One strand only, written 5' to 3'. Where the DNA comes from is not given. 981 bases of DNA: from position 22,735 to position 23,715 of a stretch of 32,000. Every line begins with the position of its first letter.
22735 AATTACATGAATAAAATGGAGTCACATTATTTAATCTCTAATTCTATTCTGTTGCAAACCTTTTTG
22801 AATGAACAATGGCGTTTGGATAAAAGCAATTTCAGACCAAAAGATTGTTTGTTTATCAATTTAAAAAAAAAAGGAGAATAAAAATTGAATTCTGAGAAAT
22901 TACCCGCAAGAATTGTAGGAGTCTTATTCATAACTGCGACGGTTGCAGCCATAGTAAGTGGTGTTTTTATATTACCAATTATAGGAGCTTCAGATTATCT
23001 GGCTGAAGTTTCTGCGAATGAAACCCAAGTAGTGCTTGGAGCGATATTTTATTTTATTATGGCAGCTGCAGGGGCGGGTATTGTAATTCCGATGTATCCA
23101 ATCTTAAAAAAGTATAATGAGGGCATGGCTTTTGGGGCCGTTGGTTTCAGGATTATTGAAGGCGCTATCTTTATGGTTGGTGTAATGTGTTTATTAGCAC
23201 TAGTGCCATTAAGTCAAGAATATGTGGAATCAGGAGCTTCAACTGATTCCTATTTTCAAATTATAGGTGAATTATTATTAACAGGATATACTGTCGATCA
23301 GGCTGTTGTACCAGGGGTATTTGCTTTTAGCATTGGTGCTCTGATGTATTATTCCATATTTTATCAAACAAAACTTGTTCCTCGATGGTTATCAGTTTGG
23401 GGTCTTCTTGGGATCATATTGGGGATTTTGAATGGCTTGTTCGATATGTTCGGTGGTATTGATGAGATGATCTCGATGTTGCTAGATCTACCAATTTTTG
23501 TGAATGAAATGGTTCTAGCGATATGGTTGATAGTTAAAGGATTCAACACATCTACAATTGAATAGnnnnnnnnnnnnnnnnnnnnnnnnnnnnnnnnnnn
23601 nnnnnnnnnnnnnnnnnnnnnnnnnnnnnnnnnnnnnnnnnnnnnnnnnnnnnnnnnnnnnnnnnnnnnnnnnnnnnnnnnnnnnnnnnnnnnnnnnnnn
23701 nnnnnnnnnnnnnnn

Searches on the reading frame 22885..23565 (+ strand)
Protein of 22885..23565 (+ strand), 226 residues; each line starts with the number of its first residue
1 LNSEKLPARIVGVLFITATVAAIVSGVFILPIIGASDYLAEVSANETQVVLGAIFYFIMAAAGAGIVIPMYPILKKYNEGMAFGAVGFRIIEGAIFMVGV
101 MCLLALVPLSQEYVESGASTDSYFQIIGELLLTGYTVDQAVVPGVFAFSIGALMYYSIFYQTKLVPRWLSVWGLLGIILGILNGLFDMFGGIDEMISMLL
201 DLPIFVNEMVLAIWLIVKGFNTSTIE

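Call 12: search_protein_families(library=pfam, proteins=[window:22885-23565:+], max_evalue=0.01)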
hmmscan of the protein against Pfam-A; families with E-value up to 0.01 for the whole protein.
window:22885-23565:+ (226 aa): 1 family
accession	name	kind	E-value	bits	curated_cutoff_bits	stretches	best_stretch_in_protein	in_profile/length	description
PF14329.11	DUF4386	-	3.2e-41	142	27.6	1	10-219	1-210/210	Domain of unknown function (DUF4386)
